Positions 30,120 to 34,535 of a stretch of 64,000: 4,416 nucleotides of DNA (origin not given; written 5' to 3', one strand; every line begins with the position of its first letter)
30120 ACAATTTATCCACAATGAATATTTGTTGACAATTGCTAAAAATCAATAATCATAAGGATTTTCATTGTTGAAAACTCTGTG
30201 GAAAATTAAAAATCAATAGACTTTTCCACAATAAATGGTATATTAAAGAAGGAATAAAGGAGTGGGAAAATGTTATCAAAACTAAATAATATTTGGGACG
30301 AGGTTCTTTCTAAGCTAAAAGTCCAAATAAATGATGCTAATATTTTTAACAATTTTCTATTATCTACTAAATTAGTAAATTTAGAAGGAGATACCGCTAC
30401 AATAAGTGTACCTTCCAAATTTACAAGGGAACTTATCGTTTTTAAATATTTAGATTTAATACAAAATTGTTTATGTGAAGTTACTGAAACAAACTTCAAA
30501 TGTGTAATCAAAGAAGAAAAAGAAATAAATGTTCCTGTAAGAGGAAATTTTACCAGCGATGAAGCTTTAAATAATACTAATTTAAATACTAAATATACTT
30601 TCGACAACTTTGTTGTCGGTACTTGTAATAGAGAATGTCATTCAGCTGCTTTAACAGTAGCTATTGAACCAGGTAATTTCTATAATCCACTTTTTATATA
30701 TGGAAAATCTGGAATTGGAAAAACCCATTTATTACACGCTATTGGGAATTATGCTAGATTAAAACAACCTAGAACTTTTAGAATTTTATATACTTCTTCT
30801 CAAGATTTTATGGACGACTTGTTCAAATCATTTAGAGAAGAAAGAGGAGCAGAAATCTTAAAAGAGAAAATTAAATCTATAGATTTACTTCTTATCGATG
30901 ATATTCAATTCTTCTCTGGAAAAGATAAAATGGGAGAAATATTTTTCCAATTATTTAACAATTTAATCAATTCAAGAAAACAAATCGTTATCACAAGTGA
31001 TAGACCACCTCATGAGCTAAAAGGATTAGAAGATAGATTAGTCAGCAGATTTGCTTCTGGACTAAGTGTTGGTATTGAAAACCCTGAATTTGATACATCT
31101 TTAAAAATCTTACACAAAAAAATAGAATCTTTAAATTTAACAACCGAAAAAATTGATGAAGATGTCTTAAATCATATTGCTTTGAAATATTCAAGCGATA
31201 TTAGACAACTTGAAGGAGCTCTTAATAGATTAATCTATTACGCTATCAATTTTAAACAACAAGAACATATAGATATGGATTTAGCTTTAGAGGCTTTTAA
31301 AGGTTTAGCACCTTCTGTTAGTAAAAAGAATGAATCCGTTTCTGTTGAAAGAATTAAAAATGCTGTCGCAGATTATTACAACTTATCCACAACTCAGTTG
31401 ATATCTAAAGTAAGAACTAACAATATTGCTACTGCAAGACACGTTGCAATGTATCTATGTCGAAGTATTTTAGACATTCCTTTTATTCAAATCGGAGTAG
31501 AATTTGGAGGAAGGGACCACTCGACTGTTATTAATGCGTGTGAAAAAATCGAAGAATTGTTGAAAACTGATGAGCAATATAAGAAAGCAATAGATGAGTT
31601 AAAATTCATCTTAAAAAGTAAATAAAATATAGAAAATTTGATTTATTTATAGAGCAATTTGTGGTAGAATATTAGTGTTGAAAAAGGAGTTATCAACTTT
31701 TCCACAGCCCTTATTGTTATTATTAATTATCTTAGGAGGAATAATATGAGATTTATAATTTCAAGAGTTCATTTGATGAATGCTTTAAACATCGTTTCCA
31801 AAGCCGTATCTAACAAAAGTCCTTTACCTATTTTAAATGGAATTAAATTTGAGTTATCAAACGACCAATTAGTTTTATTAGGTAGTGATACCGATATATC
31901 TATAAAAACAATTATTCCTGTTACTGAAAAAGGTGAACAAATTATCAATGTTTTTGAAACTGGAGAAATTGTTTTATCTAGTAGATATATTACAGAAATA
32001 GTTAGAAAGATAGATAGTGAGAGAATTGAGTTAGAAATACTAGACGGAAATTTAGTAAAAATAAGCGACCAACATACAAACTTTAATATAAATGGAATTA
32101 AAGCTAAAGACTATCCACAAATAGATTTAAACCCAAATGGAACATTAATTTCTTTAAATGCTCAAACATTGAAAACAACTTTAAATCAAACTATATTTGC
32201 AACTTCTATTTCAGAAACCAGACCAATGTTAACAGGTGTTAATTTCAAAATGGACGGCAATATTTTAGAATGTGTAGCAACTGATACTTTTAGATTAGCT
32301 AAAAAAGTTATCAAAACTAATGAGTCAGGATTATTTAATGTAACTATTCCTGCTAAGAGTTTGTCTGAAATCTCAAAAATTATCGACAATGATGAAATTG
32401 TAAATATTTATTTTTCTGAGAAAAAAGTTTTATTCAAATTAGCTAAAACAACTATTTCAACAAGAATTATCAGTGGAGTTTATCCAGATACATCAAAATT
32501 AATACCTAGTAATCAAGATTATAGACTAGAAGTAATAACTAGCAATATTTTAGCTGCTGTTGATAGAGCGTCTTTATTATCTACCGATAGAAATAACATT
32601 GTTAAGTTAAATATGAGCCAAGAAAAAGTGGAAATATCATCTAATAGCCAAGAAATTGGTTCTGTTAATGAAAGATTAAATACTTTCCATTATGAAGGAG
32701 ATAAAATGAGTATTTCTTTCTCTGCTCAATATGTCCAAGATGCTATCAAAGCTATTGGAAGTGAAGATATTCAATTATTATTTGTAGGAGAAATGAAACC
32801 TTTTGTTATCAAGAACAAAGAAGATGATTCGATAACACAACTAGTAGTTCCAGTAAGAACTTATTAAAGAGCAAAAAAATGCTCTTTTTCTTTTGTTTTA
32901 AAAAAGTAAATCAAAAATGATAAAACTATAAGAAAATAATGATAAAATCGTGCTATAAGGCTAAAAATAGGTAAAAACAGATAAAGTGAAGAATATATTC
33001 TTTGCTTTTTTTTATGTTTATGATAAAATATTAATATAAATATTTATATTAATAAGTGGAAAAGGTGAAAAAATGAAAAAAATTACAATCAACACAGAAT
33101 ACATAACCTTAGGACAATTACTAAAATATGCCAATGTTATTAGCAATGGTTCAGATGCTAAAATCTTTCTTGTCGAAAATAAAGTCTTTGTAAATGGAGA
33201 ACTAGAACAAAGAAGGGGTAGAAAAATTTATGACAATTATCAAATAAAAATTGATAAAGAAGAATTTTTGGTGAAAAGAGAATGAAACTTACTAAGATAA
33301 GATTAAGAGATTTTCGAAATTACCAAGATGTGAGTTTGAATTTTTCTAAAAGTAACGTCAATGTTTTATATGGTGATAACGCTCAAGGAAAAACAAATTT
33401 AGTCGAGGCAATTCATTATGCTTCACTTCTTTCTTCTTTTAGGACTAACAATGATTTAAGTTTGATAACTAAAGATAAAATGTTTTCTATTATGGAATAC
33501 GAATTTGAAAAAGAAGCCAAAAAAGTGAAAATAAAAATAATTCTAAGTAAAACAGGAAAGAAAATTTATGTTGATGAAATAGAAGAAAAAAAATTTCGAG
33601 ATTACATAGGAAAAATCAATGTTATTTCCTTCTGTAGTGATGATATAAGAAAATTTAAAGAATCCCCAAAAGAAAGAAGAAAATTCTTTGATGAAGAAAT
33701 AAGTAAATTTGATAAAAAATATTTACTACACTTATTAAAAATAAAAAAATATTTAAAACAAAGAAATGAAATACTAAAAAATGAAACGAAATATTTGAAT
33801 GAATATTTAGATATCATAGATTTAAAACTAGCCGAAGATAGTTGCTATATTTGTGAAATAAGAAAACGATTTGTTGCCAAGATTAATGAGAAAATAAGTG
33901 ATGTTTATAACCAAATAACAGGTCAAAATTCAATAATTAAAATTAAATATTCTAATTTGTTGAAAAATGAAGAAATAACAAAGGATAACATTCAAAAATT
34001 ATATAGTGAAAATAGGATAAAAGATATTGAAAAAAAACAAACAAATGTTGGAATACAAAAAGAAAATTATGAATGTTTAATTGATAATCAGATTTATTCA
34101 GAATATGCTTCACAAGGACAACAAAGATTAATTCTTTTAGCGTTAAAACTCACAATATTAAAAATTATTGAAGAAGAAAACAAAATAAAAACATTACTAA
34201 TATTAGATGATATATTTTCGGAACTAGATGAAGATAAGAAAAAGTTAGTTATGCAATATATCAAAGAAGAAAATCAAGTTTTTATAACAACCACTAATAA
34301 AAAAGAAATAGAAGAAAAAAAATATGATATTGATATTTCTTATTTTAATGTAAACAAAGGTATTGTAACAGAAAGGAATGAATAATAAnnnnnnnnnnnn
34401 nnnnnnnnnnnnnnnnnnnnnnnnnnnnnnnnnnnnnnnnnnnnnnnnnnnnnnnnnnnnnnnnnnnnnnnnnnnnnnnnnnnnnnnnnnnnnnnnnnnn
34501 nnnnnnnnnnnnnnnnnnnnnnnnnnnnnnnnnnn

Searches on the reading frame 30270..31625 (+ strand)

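Call 8: search_protein_families(library=ncbifam, proteins=[window:30270-31625:+])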
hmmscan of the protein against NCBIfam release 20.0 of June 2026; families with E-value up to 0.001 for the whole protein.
window:30270-31625:+ (451 aa): 20 families
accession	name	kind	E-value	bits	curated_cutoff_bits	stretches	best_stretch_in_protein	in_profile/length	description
TIGR00362.1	DnaA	equivalog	2.8e-139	465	343.9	1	9-445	1-434/437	chromosomal replication initiator protein DnaA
NF001154.0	PRK00149.3-3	equivalog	1.8e-111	373.4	410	1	14-446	16-456/462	chromosomal replication initiator protein DnaA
NF009087.0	PRK12422.1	equivalog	2.6e-56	191.7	657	1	80-449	83-444/455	chromosomal replication initiator protein DnaA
TIGR03420.1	DnaA_homol_Hda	equivalog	1.3e-23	83.7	194.8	1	105-326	8-210/226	DnaA regulatory inactivator Hda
NF038214.1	IS21_help_AAA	equivalog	2.9e-16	59.9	200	1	140-249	92-196/232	IS21-like element helper ATPase IstB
NF005304.0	PRK06835.1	equivalog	6.1e-15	55.1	215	1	139-263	184-307/330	ATP-binding protein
NF005982.0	PRK08084.1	equivalog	4.7e-12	46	268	1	109-326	19-218/235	DnaA inactivator Hda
NF005992.0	PRK08116.1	subfamily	2.1e-11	43.5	189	1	64-286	39-261/269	hypothetical protein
NF006616.1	PRK09183.1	subfamily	1.1e-09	38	300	1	141-244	103-202/253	IS21-like element helper ATPase IstB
NF040713.1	ZapE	equivalog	1.7e-09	37.4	140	1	139-250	53-162/344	cell division protein ZapE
NF005378.0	PRK06921.1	subfamily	5.7e-09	35.4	207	1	139-261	118-240/266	hypothetical protein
NF009043.0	PRK12377.1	subfamily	1.1e-08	35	389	1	104-231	66-191/248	ATP-binding protein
NF006505.0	PRK08939.1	equivalog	2.1e-08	33.8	228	1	130-212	148-226/306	primosomal protein DnaI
NF005931.1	PRK07952.1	equivalog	3.5e-08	33.3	357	1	105-264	65-225/246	replicative helicase loader DnaC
NF006038.0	PRK08181.1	subfamily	4.4e-08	32.7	317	1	91-249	58-213/271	transposase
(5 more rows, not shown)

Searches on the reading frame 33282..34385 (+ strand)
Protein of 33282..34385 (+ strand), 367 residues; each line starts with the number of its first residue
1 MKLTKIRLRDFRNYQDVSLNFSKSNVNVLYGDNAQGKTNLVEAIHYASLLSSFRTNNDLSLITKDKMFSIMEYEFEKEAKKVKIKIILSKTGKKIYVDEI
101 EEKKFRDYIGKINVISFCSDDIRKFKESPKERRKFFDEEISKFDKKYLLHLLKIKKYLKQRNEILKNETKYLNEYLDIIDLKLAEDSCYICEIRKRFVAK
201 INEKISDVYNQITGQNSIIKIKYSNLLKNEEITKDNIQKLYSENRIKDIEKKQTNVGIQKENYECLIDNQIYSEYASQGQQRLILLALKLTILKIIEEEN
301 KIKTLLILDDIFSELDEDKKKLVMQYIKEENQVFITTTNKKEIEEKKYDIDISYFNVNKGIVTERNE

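Call 9: search_protein_families(library=ncbifam, proteins=[window:33282-34385:+])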
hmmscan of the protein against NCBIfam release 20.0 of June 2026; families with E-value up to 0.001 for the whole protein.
window:33282-34385:+ (367 aa): 5 families
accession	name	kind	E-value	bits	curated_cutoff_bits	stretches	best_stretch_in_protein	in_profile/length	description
TIGR00611.2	recf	equivalog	2.7e-91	306.3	172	1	3-338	1-339/339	DNA replication/repair protein RecF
NF010680.0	PRK14079.1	equivalog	4.4e-42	144.3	386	1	1-340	1-328/349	recombination protein F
NF041035.1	Rad50_Halo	equivalog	4.1e-07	28.8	1000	1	1-95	1-94/883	DNA double-strand break repair ATPase Rad50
NF010068.0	PRK13548.1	equivalog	9e-05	21.7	261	0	14-44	21-51/261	heme ABC transporter ATP-binding protein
NF007601.2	PRK10247.1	equivalog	0.00066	19.2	292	0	303-345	150-197/204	iron efflux ABC transporter ATP-binding subunit FetA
